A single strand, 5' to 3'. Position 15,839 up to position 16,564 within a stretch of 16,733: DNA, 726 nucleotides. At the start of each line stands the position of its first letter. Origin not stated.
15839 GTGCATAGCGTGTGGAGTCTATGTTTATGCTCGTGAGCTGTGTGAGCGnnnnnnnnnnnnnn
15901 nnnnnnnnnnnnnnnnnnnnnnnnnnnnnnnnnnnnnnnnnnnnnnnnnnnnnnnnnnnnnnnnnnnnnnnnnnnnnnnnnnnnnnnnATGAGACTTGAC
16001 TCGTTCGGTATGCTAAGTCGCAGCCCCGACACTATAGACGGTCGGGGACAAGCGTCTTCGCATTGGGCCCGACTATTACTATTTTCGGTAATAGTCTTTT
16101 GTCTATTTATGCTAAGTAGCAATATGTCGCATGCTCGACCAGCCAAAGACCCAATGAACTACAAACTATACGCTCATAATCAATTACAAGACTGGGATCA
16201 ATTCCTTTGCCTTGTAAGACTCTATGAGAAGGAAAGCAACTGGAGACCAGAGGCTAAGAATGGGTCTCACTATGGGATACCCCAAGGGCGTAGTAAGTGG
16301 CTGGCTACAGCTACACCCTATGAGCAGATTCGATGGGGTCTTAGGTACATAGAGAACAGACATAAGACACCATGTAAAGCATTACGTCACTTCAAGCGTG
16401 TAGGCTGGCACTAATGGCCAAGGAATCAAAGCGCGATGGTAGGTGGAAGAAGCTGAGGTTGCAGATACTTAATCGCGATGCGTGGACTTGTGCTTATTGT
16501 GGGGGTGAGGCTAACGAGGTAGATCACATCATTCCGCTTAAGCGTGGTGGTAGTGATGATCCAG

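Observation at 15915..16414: Second muralytic gene: a signal-anchored lytic-transglycosylase-like protein far from the lysis cassette, with its own candidate promoter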

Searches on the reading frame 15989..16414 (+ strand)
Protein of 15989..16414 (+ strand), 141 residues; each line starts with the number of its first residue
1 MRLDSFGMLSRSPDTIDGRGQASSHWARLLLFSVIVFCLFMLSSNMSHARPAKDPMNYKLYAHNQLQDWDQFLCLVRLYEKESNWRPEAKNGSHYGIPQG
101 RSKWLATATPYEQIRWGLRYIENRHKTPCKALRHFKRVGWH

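Call 5: search_protein_families(library=pfam, proteins=[window:15989-16414:+], max_evalue=0.1)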
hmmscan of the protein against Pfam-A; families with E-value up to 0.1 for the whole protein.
window:15989-16414:+ (141 aa): 0 families

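Call 6: search_protein_families(library=phrogs, proteins=[window:15989-16414:+], max_evalue=0.01)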
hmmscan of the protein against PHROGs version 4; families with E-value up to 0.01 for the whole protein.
window:15989-16414:+ (141 aa): 3 families
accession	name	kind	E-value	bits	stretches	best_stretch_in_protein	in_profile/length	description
phrog_12661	-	other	2.3e-15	57.9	1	56-141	89-182/182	transglycosylase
phrog_15428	-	unknown function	5.2e-11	43.8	1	55-137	68-162/168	-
phrog_329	-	tail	1.1e-05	24.9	1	73-136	776-848/949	minor tail protein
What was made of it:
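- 16136..16411 (+): Mature catalytic domain, aa 50-141. Includes E82-S83 (16232-16237), C74 (16208-16210), C129 (16373-16375) and the C-terminal GWH. PHROG 12661 (call 6).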

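Call 7: search_protein_families(library=ncbifam, proteins=[window:15989-16414:+], max_evalue=0.1)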
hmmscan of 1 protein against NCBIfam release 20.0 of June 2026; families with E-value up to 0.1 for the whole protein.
window:15989-16414:+ (141 aa): 1 family
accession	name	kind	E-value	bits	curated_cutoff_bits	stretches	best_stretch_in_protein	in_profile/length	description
NF052397.1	AggPromo_Cterm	subfamily_domain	1.5e-18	67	40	1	71-140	1-79/80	aggregation-promoting factor C-terminal-like domain-containing protein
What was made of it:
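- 16136..16411 (+): NCBIfam NF052397: 67 bits against a cut-off of 40 (call 7).
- On NCBIfam NF052397 AggPromo_Cterm (lysozyme-like putative transglycosylase domain): 67.0 bits against a cut-off of 40, aa 71-140, profile 1-79/80 (call 7).
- NCBIfam NF052397: 67 bits against a cut-off of 40, aa 71-140 (call 7).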

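Call 9: search_dna_similar(query=window:15989-16414:+, collection=phages, mode=protein, max_rows=40, max_evalue=0.001)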
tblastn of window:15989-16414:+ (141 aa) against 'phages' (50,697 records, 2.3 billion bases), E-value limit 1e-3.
Records with a match: 129; places in all: 129; records where one place covers at least 80% of the query: 0.
Best place of each record, by identity: <60% 129.
By first word of the organism name: Streptomyces 113; Gordonia 11; Caudovirales 2; Microbacterium 2; Bacteriophage 1.
By host as written in the record: Streptomyces griseus ATCC 10137 39; Streptomyces lividans JI 1326 29; Gordonia terrae 3612 10; - 9; Streptomyces sanglieri UNT16F27A 8; Streptomyces viridochromogenes DSM40736 6; Streptomyces venezuelae ATCC 10712 5; Streptomyces mirabilis NRRL B-2400 5; and 10 more.
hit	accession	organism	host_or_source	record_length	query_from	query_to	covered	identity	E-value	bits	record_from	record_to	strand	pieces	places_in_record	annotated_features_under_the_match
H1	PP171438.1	Streptomyces phage Ankus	soil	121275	53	141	63%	40.8%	3e-11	65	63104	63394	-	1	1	record has no annotation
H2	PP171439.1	Streptomyces phage Byblos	soil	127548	53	141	63%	40.8%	3e-11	65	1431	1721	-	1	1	record has no annotation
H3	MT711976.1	Streptomyces phage Coruscant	Streptomyces venezuelae ATCC 10712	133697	59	141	59%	42.4%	3e-12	68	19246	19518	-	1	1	glycosyltransferase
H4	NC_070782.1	Streptomyces phage Coruscant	Streptomyces venezuelae ATCC 10712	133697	59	141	59%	42.4%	3e-12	68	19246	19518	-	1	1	transglycosylase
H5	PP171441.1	Streptomyces phage Mandalore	soil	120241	59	141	59%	42.4%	4e-12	67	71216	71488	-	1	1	record has no annotation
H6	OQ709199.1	Streptomyces phage PumpkinSpice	Streptomyces griseofuscus ATCC 23916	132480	59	141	59%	41.4%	2e-8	57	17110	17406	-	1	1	40: transglycosylase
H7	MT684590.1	Streptomyces phage LilMartin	Streptomyces viridochromogenes DSM40736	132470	50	141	65%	35.6%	2e-8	57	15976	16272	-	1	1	37: hypothetical protein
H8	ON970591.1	Streptomyces phage Angela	Streptomyces griseus ATCC 10137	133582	50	141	65%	35.6%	2e-8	57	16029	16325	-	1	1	37: endolysin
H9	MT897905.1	Streptomyces phage MulchMansion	Streptomyces viridochromogenes DSM40736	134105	50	141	65%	35.6%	2e-8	57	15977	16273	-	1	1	37: hydrolase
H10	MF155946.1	Streptomyces phage Mildred21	Streptomyces viridochromogenes DSM40736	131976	71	141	50%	45.7%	1e-8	57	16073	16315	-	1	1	endolysin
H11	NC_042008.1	Streptomyces phage Mildred21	Streptomyces viridochromogenes DSM40736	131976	71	141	50%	45.7%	1e-8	57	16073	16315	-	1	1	transglycosylase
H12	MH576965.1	Streptomyces phage StarPlatinum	Streptomyces griseus ATCC 10137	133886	71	141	50%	45.7%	1e-8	57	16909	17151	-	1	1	40: endolysin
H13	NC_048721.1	Streptomyces phage StarPlatinum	Streptomyces griseus ATCC 10137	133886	71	141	50%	45.7%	1e-8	57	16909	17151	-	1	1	40: transglycosylase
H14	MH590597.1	Streptomyces phage LukeCage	Streptomyces griseus ATCC 10137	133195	71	141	50%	45.7%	2e-8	57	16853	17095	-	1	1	40: endolysin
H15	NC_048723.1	Streptomyces phage LukeCage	Streptomyces griseus ATCC 10137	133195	71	141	50%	45.7%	2e-8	57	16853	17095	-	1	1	40: transglycosylase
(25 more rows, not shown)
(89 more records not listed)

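Call 10: search_solved_structures(query=window:15989-16414:+, max_evalue=10, show_alignments=3)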
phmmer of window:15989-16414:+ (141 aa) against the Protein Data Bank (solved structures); distinct sequences matched with E-value up to 10: 0.

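Call 11: find_homologous_proteins(query=window:15989-16414:+, max_evalue=0.001)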
Query window:15989-16414:+ (141 aa): 841 proteins with E <= 0.001 among 848 candidates; the best 120 are listed.
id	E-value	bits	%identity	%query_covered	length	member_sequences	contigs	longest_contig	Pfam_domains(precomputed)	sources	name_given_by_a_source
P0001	2.5e-88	312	93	100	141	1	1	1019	-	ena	-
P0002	4.3e-88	311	94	100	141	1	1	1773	-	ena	-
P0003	8.2e-84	297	89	100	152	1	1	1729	-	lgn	-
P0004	3.1e-79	282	86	99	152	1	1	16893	-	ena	-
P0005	5.2e-78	278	83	99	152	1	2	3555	-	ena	-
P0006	1.0e-75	271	83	99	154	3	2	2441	-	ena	-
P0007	7.5e-73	261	78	100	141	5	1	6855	-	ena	-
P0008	5.3e-71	255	76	100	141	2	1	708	-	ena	-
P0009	1.7e-69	250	74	100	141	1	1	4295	-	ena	-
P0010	2.5e-68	247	76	100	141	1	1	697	-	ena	-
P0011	5.9e-68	245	74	99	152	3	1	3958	-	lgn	-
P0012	4.0e-67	243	75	99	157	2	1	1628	-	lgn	-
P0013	1.1e-66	241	73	99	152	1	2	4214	-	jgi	jgi:hypothetical protein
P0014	5.6e-66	239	70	100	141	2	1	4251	-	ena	-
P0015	6.6e-66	239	73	99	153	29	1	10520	-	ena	-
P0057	4.9e-47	178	75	72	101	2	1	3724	-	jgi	jgi:hypothetical protein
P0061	1.6e-37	147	52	99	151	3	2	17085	-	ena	-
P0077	7.6e-34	135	53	82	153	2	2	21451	-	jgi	jgi:hypothetical protein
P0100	3.1e-30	123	47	99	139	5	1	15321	-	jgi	jgi:hypothetical protein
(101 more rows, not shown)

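Call 16: find_related_loci(query=window:15989-16414:+, collection=viral_contigs, flank=10000)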
Query window:15989-16414:+ (141 aa) in viral_contigs; peptide patterns used: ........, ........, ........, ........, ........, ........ (x = any residue, [..] = any of these).
33 stretches matched a pattern; 27 encode a relative of the query (tblastn E <= 1e-3); 27 distinct loci.
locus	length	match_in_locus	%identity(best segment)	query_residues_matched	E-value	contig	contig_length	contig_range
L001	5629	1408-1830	77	1-141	7e-75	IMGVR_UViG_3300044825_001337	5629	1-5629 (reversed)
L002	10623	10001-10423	77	1-141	7e-75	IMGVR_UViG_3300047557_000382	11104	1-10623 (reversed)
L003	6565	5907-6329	74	1-141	3e-72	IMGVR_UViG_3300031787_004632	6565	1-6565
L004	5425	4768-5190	72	1-141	4e-71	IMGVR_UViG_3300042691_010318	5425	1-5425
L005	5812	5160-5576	71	3-141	1e-68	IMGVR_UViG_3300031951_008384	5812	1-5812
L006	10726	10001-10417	72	3-141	9e-68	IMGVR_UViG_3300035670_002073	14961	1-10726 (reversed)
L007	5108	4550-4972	66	1-141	5e-67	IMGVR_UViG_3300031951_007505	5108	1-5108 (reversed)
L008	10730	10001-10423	67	1-141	4e-67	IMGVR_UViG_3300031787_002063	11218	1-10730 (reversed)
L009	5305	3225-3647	67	1-141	3e-67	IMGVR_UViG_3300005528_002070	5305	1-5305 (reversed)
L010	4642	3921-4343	67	1-141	3e-67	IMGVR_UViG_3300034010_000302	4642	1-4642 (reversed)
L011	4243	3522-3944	66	1-141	2e-65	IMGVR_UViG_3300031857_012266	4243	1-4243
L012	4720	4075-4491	69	3-141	1e-64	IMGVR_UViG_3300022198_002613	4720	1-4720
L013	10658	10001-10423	64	1-141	7e-64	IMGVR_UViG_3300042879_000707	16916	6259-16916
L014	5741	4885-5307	70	1-141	2e-63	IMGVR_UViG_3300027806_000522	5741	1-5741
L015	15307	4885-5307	70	1-141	2e-63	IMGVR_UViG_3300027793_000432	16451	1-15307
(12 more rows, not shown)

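Call 35: find_encoding_contigs(protein=P0061, flank=10000, max_places=2)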
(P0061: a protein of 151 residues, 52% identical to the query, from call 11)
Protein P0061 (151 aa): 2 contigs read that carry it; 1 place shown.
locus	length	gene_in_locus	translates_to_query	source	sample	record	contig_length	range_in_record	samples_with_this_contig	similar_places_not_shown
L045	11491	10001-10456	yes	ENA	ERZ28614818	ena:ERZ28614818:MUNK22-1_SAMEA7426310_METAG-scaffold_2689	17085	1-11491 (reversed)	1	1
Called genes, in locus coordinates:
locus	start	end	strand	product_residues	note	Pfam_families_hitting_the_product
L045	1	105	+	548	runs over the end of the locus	-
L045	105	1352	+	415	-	-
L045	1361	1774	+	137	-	-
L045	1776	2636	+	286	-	-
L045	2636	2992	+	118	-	-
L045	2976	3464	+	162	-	PF13539:Peptidase_M15_4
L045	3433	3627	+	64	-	-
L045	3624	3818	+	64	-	-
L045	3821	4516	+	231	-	-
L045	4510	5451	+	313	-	PF00852:Glyco_transf_10 (weak)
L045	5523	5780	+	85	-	-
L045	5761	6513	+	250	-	-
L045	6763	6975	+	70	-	-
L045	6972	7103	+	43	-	-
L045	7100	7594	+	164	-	PF09250:Prim-Pol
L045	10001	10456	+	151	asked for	-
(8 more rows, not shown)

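Call 36: find_encoding_contigs(protein=P0077, flank=10000, max_places=2)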
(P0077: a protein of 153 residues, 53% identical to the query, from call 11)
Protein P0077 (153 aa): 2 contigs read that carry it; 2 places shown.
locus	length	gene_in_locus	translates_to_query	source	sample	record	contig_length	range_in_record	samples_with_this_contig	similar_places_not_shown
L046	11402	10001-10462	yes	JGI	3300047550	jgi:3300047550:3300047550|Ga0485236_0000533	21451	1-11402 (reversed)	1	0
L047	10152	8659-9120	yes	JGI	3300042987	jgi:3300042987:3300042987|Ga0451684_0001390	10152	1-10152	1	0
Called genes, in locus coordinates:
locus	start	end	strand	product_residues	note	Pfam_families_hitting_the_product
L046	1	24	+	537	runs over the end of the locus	-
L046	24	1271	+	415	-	-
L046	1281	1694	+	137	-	-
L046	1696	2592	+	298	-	-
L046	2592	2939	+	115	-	-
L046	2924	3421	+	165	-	PF13539:Peptidase_M15_4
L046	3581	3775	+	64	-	-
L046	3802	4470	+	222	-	-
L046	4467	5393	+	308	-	PF00852:Glyco_transf_10 (weak)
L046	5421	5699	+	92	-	-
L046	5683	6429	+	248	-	-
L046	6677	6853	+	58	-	-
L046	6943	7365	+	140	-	PF09250:Prim-Pol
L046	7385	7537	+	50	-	-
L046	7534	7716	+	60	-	-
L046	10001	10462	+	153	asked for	-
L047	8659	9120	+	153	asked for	-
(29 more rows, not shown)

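Call 37: find_encoding_contigs(protein=P0100, flank=10000, max_places=2)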
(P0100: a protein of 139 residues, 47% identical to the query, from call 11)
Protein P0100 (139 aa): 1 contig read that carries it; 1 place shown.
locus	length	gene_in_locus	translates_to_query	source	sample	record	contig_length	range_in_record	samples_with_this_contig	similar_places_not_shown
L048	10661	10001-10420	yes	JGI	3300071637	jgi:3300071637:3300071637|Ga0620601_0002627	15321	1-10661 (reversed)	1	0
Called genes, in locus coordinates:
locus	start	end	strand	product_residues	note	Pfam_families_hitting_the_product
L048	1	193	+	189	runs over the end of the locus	-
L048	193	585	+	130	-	-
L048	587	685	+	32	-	-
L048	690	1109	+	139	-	-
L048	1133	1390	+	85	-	-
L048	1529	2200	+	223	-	-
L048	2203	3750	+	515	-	-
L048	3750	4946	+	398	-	-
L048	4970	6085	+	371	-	PF02018:CBM_4_9 (weak)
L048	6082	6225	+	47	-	-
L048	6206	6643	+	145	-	-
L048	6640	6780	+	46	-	-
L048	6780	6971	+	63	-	-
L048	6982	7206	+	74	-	-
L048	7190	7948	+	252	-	-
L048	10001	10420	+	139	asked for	-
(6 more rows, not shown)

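Call 47: find_related_loci(query=A2, collection=metagenome_contigs, flank=2500)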
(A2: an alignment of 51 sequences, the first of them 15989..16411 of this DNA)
Query A2 (141 aa) in metagenome_contigs; peptide patterns used: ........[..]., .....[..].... (x = any residue, [..] = any of these).
600 stretches matched a pattern (row limit reached: there are more); 554 encode a relative of the query (tblastn E <= 1e-3); the best 80 are kept; 80 distinct loci.
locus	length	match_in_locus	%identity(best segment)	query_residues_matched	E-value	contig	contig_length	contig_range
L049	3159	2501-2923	74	1-141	3e-72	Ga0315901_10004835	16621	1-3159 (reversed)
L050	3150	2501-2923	74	1-141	2e-72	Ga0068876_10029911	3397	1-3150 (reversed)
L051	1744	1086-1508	72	1-141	1e-73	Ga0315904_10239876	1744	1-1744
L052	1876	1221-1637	71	3-141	4e-69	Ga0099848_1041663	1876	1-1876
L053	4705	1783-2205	67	1-141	1e-66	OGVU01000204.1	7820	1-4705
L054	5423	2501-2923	70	1-141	2e-63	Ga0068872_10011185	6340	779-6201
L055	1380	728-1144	68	3-141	5e-66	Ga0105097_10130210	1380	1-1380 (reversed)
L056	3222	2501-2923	67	1-141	2e-61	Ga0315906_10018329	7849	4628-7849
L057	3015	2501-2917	69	3-141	3e-61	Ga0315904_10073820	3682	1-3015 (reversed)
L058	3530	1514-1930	66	3-141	3e-60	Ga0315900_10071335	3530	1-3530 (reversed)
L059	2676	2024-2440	67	3-141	3e-59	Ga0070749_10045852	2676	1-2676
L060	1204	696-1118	67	1-141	2e-60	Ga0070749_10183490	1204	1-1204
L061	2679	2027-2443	63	3-141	3e-56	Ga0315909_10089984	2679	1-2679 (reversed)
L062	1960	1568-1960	68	3-133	1e-56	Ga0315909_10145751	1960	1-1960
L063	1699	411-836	49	1-141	2e-41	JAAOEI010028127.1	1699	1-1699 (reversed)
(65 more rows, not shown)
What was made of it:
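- Three of the four loci examined also carry a Peptidase_M15_4 lysin (calls 35-37, 47). A 16.5-kb genome has little room for accessory genes, yet this gene is kept at the same place in hundreds of relatives (calls 11, 47).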

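Call 51: predict_structure(alignment_id=A2)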
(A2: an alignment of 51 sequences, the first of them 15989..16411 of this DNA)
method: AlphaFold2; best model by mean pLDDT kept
length: 141 residues; sequences in the alignment: 51
mean_pLDDT: 77.9   pTM: 0.58
mean pLDDT of the five models: 77.9, 69.9, 69.1, 68.5, 66.0
residues with pLDDT >= 90: 61; 70-90: 38; 50-70: 13; < 50: 29
segments of 3 or more residues with pLDDT < 50: 1-22, 48-54
pLDDT, mean of each block of 10 residues (from residue 1): 39 45 63 83 57 64 94 95 89 87 92 95 96 92 72
secondary structure, 60 per line:
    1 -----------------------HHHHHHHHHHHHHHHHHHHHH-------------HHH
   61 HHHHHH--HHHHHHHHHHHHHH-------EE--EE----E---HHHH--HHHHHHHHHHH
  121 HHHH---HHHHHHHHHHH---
elements in order: H24-44 H58-66 H69-82 H104-107 H110-124 H128-138

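Call 54: fold_search(model_id=the predicted structure, library=pdb)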
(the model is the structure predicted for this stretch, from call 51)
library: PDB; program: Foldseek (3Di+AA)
matches with E <= 10: 13; with E <= 0.001: 0
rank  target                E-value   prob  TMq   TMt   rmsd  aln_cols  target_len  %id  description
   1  5aa3_I                4.5e-01  0.95  0.40  0.15   2.8        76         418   16  Crystal structure of MltF from Pseudomonas aeruginosa in the presence of tetrasaccharide and tetrapeptide (released 2016-10-12)
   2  4oz9                  1.2e+00  0.66  0.37  0.14   3.4        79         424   20  Crystal structure of MltF from Pseudomonas aeruginosa complexed with isoleucine (released 2015-03-18)
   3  4owd                  1.4e+00  0.44  0.37  0.14   8.4        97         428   18  Crystal structure of MltF from Pseudomonas aeruginosa complexed with cysteine (released 2015-03-18)
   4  3w6f_A                3.4e+00  0.04  0.20  0.20   8.7       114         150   18  Crystal structure of catalytic domain of chitinase from Ralstonia sp. A-471 (E162Q) in complex with disaccharide (released 2013-05-15)
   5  4p11                  3.6e+00  0.23  0.37  0.14   8.4        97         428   18  Native crystal structure of MltF Pseudomonas aeruginosa (released 2015-03-18)
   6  4ow1_A                6.6e+00  0.16  0.31  0.47   3.6        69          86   20  Crystal Structure of Resuscitation Promoting Factor C (released 2014-06-18)
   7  4ow1_W                7.0e+00  0.23  0.30  0.47   2.3        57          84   23  Crystal Structure of Resuscitation Promoting Factor C (released 2014-06-18)
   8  3w6c_A                7.4e+00  0.03  0.21  0.19   8.8       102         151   16  Crystal structure of catalytic domain of chitinase from Ralstonia sp. A-471 in complex with disaccharide (released 2013-05-15)
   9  3w6e_D                7.4e+00  0.02  0.20  0.18   9.8       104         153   17  Crystal structure of catalytic domain of chitinase from Ralstonia sp. A-471 (E162Q) (released 2013-05-15)
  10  9jyy_I                8.3e+00  0.13  0.36  0.05   3.8        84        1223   14  core proteins of mature T7 (released 2024-12-11)
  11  4xqu_F                8.9e+00  0.05  0.27  0.24  11.6       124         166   11  Crystal structure of hemagglutinin from Jiangxi-Donghu (2013) H10N8 influenza virus in complex with 3'-SLN (released 2015-04-01)
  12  3bkh                  8.9e+00  0.03  0.24  0.14   9.6        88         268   17  Crystal structure of the bacteriophage phiKZ lytic transglycosylase, gp144 (released 2008-01-08)
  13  7k5c_B                1.0e+01  0.07  0.35  0.24   5.6       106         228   17  Structure of T7 DNA ejectosome periplasmic tunnel (released 2021-07-28)
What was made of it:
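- On Resuscitation-promoting factor (Rpf, PF06737): RpfC appears only as a weak structural neighbour (E 6.6, call 54).
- Weak structural resemblance to RpfC (call 54).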

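Call 55: search_solved_structures(query=A2, max_evalue=10, show_alignments=3)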
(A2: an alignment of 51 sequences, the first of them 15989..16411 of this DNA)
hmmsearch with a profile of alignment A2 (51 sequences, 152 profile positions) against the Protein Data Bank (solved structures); distinct sequences matched with E-value up to 10: 0.
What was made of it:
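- On Lysozyme-like / SLT (GH23-type) superfamily: No sequence-level PDB match (calls 10, 55).
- Tried and rejected: Nothing found (calls 10, 55).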
